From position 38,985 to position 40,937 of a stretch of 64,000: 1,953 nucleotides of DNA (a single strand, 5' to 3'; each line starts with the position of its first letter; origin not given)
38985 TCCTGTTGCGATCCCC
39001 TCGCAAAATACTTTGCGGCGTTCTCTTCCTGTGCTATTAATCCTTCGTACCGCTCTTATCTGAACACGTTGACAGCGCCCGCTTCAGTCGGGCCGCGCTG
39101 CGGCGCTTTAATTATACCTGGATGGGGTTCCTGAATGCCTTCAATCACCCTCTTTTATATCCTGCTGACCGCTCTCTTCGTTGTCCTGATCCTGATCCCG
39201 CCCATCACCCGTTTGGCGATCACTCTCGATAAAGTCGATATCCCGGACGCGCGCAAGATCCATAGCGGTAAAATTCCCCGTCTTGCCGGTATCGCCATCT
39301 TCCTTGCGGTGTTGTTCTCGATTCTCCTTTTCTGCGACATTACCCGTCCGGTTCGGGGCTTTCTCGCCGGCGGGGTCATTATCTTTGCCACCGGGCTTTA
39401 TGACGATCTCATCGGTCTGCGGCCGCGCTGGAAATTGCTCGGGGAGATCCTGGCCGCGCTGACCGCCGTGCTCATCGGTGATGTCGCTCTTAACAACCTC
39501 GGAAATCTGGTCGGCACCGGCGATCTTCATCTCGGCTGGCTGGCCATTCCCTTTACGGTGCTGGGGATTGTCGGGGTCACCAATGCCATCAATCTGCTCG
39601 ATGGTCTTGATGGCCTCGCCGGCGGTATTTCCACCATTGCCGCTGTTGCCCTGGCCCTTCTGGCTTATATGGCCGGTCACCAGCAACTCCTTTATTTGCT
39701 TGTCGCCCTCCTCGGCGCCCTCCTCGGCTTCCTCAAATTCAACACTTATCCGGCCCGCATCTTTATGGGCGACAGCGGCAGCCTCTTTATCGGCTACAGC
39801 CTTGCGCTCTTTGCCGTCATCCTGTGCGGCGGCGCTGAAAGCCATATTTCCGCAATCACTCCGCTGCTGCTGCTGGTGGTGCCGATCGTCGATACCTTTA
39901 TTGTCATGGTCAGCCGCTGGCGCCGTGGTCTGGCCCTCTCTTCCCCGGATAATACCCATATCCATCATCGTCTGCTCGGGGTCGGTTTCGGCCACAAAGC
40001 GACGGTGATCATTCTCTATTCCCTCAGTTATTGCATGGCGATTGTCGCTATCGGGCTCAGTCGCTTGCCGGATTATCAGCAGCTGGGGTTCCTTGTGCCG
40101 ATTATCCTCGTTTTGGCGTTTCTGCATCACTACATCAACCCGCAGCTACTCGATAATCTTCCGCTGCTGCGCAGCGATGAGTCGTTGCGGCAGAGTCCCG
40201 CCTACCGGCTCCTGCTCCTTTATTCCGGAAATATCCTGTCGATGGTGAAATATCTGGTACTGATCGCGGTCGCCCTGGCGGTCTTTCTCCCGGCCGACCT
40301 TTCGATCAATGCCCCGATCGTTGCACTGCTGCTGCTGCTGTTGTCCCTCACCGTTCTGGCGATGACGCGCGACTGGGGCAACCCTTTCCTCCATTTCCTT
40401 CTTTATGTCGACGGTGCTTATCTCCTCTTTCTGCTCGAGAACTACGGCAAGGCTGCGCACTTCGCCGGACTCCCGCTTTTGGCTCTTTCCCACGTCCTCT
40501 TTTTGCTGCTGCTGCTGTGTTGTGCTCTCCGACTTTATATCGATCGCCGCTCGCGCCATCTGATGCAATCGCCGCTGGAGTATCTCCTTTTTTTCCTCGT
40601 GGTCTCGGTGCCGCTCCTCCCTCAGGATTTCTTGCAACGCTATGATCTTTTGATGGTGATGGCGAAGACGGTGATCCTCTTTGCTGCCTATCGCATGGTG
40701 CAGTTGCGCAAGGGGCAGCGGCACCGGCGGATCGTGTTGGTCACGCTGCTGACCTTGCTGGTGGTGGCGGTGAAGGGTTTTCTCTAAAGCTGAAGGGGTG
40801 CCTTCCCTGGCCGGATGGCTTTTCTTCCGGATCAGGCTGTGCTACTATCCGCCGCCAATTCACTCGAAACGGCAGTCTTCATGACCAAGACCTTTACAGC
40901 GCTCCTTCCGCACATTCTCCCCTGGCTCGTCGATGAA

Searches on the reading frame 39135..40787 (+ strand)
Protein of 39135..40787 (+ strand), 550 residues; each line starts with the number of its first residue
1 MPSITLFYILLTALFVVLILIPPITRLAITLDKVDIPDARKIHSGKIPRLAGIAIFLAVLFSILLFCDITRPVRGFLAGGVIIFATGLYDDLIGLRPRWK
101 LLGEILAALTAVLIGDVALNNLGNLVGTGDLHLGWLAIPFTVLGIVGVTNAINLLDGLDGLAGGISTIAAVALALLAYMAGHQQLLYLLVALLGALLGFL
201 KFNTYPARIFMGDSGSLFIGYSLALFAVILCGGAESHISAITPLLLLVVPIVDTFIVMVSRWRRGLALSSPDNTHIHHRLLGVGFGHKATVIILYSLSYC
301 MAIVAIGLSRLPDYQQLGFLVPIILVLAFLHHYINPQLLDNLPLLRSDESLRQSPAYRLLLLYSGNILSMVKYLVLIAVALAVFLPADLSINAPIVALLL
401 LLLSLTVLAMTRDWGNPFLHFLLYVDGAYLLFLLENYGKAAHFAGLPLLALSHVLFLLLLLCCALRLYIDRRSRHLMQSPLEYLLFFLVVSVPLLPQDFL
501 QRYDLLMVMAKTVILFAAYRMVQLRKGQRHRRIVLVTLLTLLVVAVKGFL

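Call 12: find_encoding_contigs(protein=window:39135-40787:+, flank=10000, max_places=10)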
Protein window:39135-40787:+ (550 aa): 3 contigs read that carry it; 1 place shown.
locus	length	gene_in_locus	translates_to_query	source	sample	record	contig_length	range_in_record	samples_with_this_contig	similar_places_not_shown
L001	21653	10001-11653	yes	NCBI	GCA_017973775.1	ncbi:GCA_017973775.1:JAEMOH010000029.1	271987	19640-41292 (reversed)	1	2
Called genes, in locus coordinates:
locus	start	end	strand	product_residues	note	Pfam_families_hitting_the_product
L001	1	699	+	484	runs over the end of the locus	-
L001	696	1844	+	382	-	PF20706:GT4-conflict (weak), PF13692:Glyco_trans_1_4, PF00534:Glycos_transf_1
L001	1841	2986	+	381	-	PF01041:DegT_DnrJ_EryC1, PF00155:Aminotran_1_2 (weak)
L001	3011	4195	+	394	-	PF13439:Glyco_transf_4, PF13579:Glyco_trans_4_4, PF00534:Glycos_transf_1, PF20706:GT4-conflict, PF13692:Glyco_trans_1_4, PF13524:Glyco_trans_1_2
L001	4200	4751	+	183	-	PF00132:Hexapep, PF14602:Hexapep_2 (weak)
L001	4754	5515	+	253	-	PF00535:Glycos_transf_2, PF10111:Glyco_tranf_2_2 (weak), PF13641:Glyco_tranf_2_3 (weak)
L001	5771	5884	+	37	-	PF13711:DUF4160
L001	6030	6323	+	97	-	PF10387:DUF2442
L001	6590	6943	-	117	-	PF02452:PemK_toxin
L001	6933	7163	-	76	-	PF04014:MazE_antitoxin, PF15937:PrlF_antitoxin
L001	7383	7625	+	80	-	PF02604:PhdYeFM_antitox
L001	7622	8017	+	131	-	PF01850:PIN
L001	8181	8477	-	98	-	PF05016:ParE_toxin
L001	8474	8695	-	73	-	PF09720:Unstab_antitox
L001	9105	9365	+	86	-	PF02604:PhdYeFM_antitox (faint)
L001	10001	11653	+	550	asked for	PF00953:Glycos_transf_4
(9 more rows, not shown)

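Call 13: find_related_loci(query=window:39135-40787:+, collection=genome_contigs, flank=10000)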
Query window:39135-40787:+ (550 aa) in genome_contigs; peptide patterns used: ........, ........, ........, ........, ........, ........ (x = any residue, [..] = any of these).
89 stretches matched a pattern; 5 encode a relative of the query (tblastn E <= 1e-3); 4 distinct loci.
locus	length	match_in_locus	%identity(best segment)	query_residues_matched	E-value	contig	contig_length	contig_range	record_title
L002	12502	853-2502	85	1-550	0e+0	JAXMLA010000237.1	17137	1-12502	MAG: Desulfuromonadales bacterium isolate L4_maxbin.016_sub k141_160121, whole genome shotgun sequence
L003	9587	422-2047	85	1-550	0e+0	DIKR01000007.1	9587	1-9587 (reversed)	MAG TPA_asm: Desulfuromonadaceae bacterium UBA5613 UBA5613_contig_72129, whole genome shotgun sequence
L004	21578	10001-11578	42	3-530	1e-63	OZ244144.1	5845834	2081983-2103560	MAG: Gammaproteobacteria bacterium isolate 5c633af5-84de-4cc7-8157-d45a81a42ed4 genome assembly, chromosome: 1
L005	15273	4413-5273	41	7-295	3e-62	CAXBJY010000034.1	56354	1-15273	MAG TPA_asm: uncultured Gammaproteobacteria bacterium isolate ERR2762122_concoct_79 genome assembly, contig: ERZ3421826.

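Call 26: find_homologous_proteins(query=window:39135-40787:+, max_evalue=1e-100)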
Query window:39135-40787:+ (550 aa): 112 proteins with E <= 1e-100 among 8000 candidates.
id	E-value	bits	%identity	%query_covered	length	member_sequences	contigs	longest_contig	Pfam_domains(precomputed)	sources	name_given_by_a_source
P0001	0.0e+0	1068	92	100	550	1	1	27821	PF00953.27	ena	-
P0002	0.0e+0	1061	92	100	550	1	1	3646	PF00953.27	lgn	-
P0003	0.0e+0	1059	93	100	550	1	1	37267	PF00953.27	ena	-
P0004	0.0e+0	1044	90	100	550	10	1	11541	PF00953.27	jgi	jgi:UDP-GlcNAc:undecaprenyl-phosphate GlcNAc-1-phosphate transferase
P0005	0.0e+0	1030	88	100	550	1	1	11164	PF00953.27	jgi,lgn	jgi:UDP-GlcNAc:undecaprenyl-phosphate GlcNAc-1-phosphate transferase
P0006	7.7e-293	990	85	100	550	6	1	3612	PF00953.27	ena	-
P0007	1.3e-282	957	81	100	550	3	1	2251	PF00953.27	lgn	-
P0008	1.9e-278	943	80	100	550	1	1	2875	PF00953.27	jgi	jgi:UDP-GlcNAc:undecaprenyl-phosphate GlcNAc-1-phosphate transferase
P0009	6.9e-265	898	76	100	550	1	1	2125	PF00953.27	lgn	-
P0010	1.5e-246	838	73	96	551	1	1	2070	PF00953.27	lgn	-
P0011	1.2e-230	785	68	100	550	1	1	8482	PF00953.27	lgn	-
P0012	1.7e-230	785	70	100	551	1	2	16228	PF00953.27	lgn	-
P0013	3.9e-222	757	66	100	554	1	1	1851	PF00953.27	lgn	-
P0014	4.7e-221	753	66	98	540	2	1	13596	PF00953.27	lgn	-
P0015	1.7e-207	709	63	100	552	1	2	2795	PF00953.27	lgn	-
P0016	2.7e-181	622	54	100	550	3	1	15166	PF00953.27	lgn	-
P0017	1.2e-180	620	53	100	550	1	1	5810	PF00953.27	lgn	-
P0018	1.3e-180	620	56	99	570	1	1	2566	PF00953.27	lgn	-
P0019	1.3e-176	607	56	100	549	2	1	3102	PF00953.27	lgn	-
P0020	1.6e-174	600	53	99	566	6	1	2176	PF00953.27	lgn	-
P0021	8.9e-162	558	51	100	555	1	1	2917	PF00953.27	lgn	-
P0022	5.5e-154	532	49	100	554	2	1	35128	PF00953.27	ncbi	-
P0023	9.3e-154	531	49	99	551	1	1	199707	PF00953.27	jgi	jgi:UDP-GlcNAc:undecaprenyl-phosphate/decaprenyl-phosphate GlcNAc-1-phosphate transferase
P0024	1.0e-153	531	49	100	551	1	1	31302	PF00953.27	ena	-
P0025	3.3e-153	530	46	100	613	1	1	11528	PF00953.27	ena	-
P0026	1.7e-150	521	48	100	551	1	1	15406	PF00953.27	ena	-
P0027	5.7e-150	519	47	100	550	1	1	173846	PF00953.27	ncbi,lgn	ncbi:MAG TPA: MraY family glycosyltransferase [Geobacteraceae bacterium]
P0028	1.1e-149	518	45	99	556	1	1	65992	PF00953.27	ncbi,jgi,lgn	ncbi:MAG TPA: MraY family glycosyltransferase [Desulfuromonadaceae bacterium]|jgi:UDP-GlcNAc:undecap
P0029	1.5e-149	518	49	100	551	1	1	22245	PF00953.27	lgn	-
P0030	1.1e-148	515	47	99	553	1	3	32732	PF00953.27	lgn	-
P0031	6.7e-148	512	49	99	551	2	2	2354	PF00953.27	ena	-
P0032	7.5e-148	512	47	100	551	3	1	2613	PF00953.27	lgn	-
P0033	2.0e-147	510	46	100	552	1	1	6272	PF00953.27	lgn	-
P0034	2.4e-147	510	49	100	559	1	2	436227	PF00953.27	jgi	jgi:UDP-GlcNAc:undecaprenyl-phosphate/decaprenyl-phosphate GlcNAc-1-phosphate transferase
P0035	4.3e-147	509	47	100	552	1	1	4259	PF00953.27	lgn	-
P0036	5.0e-147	509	47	99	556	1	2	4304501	PF00953.27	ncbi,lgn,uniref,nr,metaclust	ncbi:UDP-N-acetylglucosamine--undecaprenyl-phosphate N-acetylglucosaminephosphotransferase, putative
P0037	7.0e-147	509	45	99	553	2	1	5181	PF00953.27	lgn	-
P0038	1.4e-146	508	43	100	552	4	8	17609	PF00953.27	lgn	-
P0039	1.5e-146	508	48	99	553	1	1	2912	PF00953.27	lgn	-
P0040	2.1e-146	507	49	100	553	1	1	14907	PF00953.27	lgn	-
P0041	2.9e-146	507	48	99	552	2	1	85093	PF00953.27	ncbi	-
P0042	1.2e-145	505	45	100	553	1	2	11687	PF00953.27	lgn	-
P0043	2.6e-145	504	46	99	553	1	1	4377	PF00953.27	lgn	-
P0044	4.5e-145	503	48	99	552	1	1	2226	PF00953.27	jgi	jgi:UDP-GlcNAc:undecaprenyl-phosphate/decaprenyl-phosphate GlcNAc-1-phosphate transferase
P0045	3.2e-144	500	45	99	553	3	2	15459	PF00953.27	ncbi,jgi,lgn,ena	-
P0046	4.7e-144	499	45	99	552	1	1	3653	PF00953.27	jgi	jgi:UDP-GlcNAc:undecaprenyl-phosphate/decaprenyl-phosphate GlcNAc-1-phosphate transferase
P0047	8.1e-144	499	46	99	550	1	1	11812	PF00953.27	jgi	jgi:UDP-GlcNAc:undecaprenyl-phosphate/decaprenyl-phosphate GlcNAc-1-phosphate transferase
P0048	1.1e-143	498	45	99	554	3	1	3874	PF00953.27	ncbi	-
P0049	2.1e-142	494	47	99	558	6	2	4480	PF00953.27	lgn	-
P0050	2.6e-142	494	46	95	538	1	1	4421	PF00953.27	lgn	-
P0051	2.6e-142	494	46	99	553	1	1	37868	PF00953.27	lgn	-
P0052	1.4e-141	491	46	99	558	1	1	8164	PF00953.27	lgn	-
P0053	3.5e-141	490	48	99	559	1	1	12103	PF00953.27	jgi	jgi:UDP-GlcNAc:undecaprenyl-phosphate/decaprenyl-phosphate GlcNAc-1-phosphate transferase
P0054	1.4e-140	488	44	98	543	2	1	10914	PF00953.27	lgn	-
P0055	1.8e-140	488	46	100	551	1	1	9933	PF00953.27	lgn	-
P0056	2.0e-140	487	44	99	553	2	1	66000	PF00953.27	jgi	-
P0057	8.7e-140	485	46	100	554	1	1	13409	PF00953.27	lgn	-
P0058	1.2e-139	485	44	99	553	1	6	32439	PF00953.27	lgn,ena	-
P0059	3.4e-139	483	43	100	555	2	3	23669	PF00953.27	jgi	-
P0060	1.4e-138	481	45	96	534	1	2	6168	PF00953.27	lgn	-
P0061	2.4e-138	481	43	99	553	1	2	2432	PF00953.27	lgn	-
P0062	3.4e-138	480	46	100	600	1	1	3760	PF00953.27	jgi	jgi:UDP-GlcNAc:undecaprenyl-phosphate GlcNAc-1-phosphate transferase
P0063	9.4e-138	479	46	100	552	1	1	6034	PF00953.27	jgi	-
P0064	1.0e-137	478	44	99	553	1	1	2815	PF00953.27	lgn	-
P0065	1.2e-137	478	45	96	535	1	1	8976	PF00953.27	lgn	-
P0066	1.9e-137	478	43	99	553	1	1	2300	PF00953.27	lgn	-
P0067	2.1e-137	477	47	100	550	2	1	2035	PF00953.27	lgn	-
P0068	5.4e-137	476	43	99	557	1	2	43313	PF00953.27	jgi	-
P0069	6.6e-137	476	44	98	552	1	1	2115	PF00953.27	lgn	-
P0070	9.3e-137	475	45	100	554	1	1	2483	PF00953.27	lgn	-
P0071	2.1e-135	471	45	99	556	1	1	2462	PF00953.27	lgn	-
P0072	7.1e-135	469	44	98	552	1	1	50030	PF00953.27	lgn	-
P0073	4.0e-134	467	45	99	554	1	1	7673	PF00953.27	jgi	jgi:UDP-GlcNAc:undecaprenyl-phosphate/decaprenyl-phosphate GlcNAc-1-phosphate transferase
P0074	8.4e-134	466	44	97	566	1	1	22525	PF00953.27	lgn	-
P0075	6.9e-133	463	45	97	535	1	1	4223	PF00953.27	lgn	-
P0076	7.4e-133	462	43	99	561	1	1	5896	PF00953.27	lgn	-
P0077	1.2e-132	462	42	99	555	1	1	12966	PF00953.27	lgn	-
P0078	3.0e-132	460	44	98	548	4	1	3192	PF00953.27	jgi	-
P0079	1.4e-129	452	44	99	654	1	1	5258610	PF00953.27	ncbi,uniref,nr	ncbi:undecaprenyl/decaprenyl-phosphate alpha-N-acetylglucosaminyl 1-phosphate transferase [Geomonas 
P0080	3.1e-128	447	45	99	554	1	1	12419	PF00953.27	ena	-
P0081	4.4e-128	447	45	97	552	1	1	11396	PF00953.27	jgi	jgi:UDP-GlcNAc:undecaprenyl-phosphate/decaprenyl-phosphate GlcNAc-1-phosphate transferase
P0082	1.1e-127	445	44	100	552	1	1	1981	PF00953.27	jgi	jgi:UDP-GlcNAc:undecaprenyl-phosphate GlcNAc-1-phosphate transferase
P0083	1.6e-127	445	43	99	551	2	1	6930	PF00953.27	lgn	-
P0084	1.9e-127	445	44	99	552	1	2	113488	PF00953.27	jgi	-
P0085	2.9e-127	444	44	100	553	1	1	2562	PF00953.27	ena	-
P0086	3.5e-127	444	45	100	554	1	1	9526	PF00953.27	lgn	-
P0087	5.3e-127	443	43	99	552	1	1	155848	PF00953.27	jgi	-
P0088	6.9e-127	443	45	100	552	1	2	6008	PF00953.27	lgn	-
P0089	1.3e-126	442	42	98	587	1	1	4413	PF00953.27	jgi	jgi:UDP-GlcNAc:undecaprenyl-phosphate GlcNAc-1-phosphate transferase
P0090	1.3e-126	442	45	97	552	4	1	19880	PF00953.27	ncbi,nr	ncbi:MAG: MraY family glycosyltransferase [Desulfobacteraceae bacterium]|nr:MraY family glycosyltran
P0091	6.8e-126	439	43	99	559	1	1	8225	PF00953.27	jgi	-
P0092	8.0e-126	439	42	99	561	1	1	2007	PF00953.27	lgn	-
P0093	4.4e-124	434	42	100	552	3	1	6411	PF00953.27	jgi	-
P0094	1.9e-123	431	43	100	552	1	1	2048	PF00953.27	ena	-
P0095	3.9e-123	430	43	100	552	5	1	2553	PF00953.27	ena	-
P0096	6.8e-123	430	44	99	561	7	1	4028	PF00953.27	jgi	-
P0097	7.5e-123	429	42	99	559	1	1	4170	PF00953.27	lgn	-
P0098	1.5e-122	428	42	100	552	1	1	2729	PF00953.27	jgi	jgi:UDP-GlcNAc:undecaprenyl-phosphate GlcNAc-1-phosphate transferase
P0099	4.6e-122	427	43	95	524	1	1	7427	PF00953.27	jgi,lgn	jgi:UDP-GlcNAc:undecaprenyl-phosphate GlcNAc-1-phosphate transferase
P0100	1.8e-121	425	43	99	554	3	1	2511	PF00953.27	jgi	-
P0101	2.4e-121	424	42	100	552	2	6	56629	PF00953.27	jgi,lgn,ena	-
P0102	5.6e-121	423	43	99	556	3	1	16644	PF00953.27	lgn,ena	-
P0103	7.5e-121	423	43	100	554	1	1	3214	PF00953.27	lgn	-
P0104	7.6e-121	423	44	100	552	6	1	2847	PF00953.27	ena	-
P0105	5.4e-120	420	44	100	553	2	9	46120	PF00953.27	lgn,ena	-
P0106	1.5e-119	419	43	100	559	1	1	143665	PF00953.27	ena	-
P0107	2.2e-119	418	42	99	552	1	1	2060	PF00953.27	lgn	-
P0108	7.9e-116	406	41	95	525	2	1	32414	PF00953.27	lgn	-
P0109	5.8e-114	400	40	95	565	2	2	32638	PF00953.27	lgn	-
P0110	1.1e-111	393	42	96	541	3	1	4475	PF00953.27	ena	-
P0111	7.0e-103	364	40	93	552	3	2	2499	PF00953.27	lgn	-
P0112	9.5e-102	360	55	57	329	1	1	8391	PF00953.27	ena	-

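Call 27: find_encoding_contigs(protein=P0001, flank=10000, max_places=3)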
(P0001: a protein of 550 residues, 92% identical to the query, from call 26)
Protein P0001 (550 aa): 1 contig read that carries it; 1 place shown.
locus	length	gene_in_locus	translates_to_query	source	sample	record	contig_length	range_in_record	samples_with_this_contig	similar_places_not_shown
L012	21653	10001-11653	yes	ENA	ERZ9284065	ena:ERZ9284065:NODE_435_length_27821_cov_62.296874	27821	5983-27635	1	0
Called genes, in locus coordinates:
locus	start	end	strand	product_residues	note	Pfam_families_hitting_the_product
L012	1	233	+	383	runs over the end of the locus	PF01041:DegT_DnrJ_EryC1, PF01212:Beta_elim_lyase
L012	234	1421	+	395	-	PF00106:adh_short (faint), PF01073:3Beta_HSD (weak), PF01370:Epimerase (weak), PF02719:Polysacc_synt_2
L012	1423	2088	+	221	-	PF02397:Bac_transf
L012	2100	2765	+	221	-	PF19480:DUF6016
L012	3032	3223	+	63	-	-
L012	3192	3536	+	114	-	PF13560:HTH_31, PF01381:HTH_3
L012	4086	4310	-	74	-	-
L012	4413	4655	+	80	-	PF02604:PhdYeFM_antitox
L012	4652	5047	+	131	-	PF01850:PIN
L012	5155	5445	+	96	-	PF01381:HTH_3, PF12844:HTH_19 (weak)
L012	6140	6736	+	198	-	-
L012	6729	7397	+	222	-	-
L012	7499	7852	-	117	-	PF02452:PemK_toxin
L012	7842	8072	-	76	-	PF04014:MazE_antitoxin, PF15937:PrlF_antitoxin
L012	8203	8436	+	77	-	PF02604:PhdYeFM_antitox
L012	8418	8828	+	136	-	PF01850:PIN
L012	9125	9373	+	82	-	PF02604:PhdYeFM_antitox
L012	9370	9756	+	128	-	PF01850:PIN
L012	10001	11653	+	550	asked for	PF00953:Glycos_transf_4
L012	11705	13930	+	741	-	PF09371:Tex_N, PF22706:Tex_central_region, PF14639:YqgF (weak), PF16921:Tex_YqgF, PF12836:HHH_3, PF17674:HHH_9, PF00575:S1, PF23459:S1_RRP5, +1 more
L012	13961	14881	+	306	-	PF21088:MS_channel_1st, PF00924:MS_channel_2nd, PF21082:MS_channel_3rd (weak)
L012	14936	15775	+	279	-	PF13098:Thioredoxin_2, PF13462:Thioredoxin_4 (weak), PF01323:DSBA (faint)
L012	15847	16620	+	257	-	PF23441:SDR (faint), PF00106:adh_short, PF13561:adh_short_C2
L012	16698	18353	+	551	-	PF13167:GTP-bdg_N, PF16360:GTP-bdg_M, PF01926:MMR_HSR1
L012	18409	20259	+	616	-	PF01464:SLT, PF01476:LysM, PF23473:LysM3_LYK4_5 (faint), PF01476:LysM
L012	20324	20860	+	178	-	PF08239:SH3_3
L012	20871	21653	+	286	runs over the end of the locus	PF01435:Peptidase_M48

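Call 28: find_encoding_contigs(protein=P0003, flank=10000, max_places=3)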
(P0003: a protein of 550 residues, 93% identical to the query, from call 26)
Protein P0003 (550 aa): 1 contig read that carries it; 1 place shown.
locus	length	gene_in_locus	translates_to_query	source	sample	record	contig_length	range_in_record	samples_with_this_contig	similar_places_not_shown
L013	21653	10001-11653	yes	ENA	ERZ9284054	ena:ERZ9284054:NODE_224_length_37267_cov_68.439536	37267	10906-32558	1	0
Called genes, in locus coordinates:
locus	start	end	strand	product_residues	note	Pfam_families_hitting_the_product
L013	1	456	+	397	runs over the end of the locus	PF04932:Wzy_C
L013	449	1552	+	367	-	PF13439:Glyco_transf_4, PF13579:Glyco_trans_4_4, PF00534:Glycos_transf_1, PF13692:Glyco_trans_1_4, PF13524:Glyco_trans_1_2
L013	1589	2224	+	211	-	PF02585:PIG-L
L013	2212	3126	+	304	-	PF14602:Hexapep_2 (faint), PF21711:DCTN5 (faint), PF25084:LbH_EIF2B (weak), PF25087:GMPPB_C, PF00132:Hexapep, PF25084:LbH_EIF2B (weak), PF00132:Hexapep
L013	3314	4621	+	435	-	-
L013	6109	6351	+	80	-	PF02604:PhdYeFM_antitox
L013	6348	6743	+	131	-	PF01850:PIN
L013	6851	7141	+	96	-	PF01381:HTH_3, PF12844:HTH_19 (weak)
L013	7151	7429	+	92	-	PF19480:DUF6016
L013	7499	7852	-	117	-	PF02452:PemK_toxin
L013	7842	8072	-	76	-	PF04014:MazE_antitoxin, PF15937:PrlF_antitoxin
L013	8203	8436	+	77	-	PF02604:PhdYeFM_antitox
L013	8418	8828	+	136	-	PF01850:PIN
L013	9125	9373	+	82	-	PF02604:PhdYeFM_antitox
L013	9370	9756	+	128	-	PF01850:PIN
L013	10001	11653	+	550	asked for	PF00953:Glycos_transf_4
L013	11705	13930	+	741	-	PF09371:Tex_N, PF22706:Tex_central_region, PF14639:YqgF (weak), PF16921:Tex_YqgF, PF12836:HHH_3, PF17674:HHH_9, PF00575:S1, PF23459:S1_RRP5, +1 more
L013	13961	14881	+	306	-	PF21088:MS_channel_1st, PF00924:MS_channel_2nd, PF21082:MS_channel_3rd (weak)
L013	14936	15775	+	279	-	PF13098:Thioredoxin_2, PF13462:Thioredoxin_4 (weak), PF01323:DSBA (faint)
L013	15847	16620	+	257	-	PF23441:SDR (faint), PF00106:adh_short, PF13561:adh_short_C2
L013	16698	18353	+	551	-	PF13167:GTP-bdg_N, PF16360:GTP-bdg_M, PF01926:MMR_HSR1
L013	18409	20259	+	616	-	PF01464:SLT, PF01476:LysM, PF23473:LysM3_LYK4_5 (faint), PF01476:LysM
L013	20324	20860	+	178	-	PF08239:SH3_3 (weak)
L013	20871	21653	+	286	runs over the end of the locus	PF01435:Peptidase_M48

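Call 29: find_encoding_contigs(protein=P0004, flank=10000, max_places=3)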
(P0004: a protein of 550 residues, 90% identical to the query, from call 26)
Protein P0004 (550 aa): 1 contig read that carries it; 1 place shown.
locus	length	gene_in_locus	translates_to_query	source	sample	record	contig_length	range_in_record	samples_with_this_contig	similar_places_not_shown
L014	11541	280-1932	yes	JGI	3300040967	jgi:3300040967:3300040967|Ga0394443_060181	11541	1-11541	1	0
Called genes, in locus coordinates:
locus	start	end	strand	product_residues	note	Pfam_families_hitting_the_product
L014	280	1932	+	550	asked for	PF00953:Glycos_transf_4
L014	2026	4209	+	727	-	PF09371:Tex_N, PF22706:Tex_central_region, PF14639:YqgF (weak), PF16921:Tex_YqgF, PF12836:HHH_3, PF17674:HHH_9, PF00575:S1, PF23459:S1_RRP5, +1 more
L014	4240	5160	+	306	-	PF21088:MS_channel_1st, PF00924:MS_channel_2nd, PF21082:MS_channel_3rd (weak)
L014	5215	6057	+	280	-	PF13098:Thioredoxin_2, PF13462:Thioredoxin_4 (weak), PF01323:DSBA (faint)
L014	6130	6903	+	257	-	PF23441:SDR (weak), PF00106:adh_short, PF13561:adh_short_C2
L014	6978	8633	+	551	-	PF13167:GTP-bdg_N, PF16360:GTP-bdg_M, PF03193:RsgA_GTPase (faint), PF01926:MMR_HSR1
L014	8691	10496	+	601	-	PF01464:SLT, PF23446:LysM1_NFP_LYK (faint), PF01476:LysM, PF23473:LysM3_LYK4_5 (faint), PF01476:LysM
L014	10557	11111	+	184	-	PF08239:SH3_3 (weak)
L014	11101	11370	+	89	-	-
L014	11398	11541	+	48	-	?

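Call 30: find_encoding_contigs(protein=P0005, flank=10000, max_places=3)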
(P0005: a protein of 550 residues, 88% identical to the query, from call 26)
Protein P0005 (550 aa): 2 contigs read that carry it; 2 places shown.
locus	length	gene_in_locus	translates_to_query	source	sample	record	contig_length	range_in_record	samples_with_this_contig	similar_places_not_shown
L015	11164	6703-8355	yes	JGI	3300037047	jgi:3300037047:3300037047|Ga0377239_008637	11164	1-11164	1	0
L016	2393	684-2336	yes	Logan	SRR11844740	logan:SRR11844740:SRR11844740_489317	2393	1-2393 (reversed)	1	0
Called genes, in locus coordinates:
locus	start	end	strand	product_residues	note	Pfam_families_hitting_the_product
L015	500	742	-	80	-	-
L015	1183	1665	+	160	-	-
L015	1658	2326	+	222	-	-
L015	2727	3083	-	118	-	-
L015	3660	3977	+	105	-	PF18765:Polbeta (weak)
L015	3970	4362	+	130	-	PF05168:HEPN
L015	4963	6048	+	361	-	PF13173:AAA_14, PF13635:DUF4143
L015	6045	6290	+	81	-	-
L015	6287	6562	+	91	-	-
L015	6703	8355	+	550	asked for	PF00953:Glycos_transf_4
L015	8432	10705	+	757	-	PF09371:Tex_N, PF22706:Tex_central_region, PF14639:YqgF (weak), PF16921:Tex_YqgF, PF12836:HHH_3, PF17674:HHH_9, PF00575:S1, PF23459:S1_RRP5, +1 more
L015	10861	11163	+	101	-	?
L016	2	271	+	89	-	?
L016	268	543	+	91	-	-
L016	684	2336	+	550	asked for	PF00953:Glycos_transf_4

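Call 51: search_protein_families(library=pfam, max_evalue=0.00001, proteins=[L012:6140-6736:+, L012:6729-7397:+, L012:3032-3223:+, L012:4086-4310:-])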
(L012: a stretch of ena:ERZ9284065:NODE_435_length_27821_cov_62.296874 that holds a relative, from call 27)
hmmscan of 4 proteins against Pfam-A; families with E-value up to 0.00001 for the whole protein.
L012:6140-6736:+ (198 aa): 0 families

L012:6729-7397:+ (222 aa): 0 families

L012:3032-3223:+ (63 aa): 0 families

L012:4086-4310:- (74 aa): 0 families
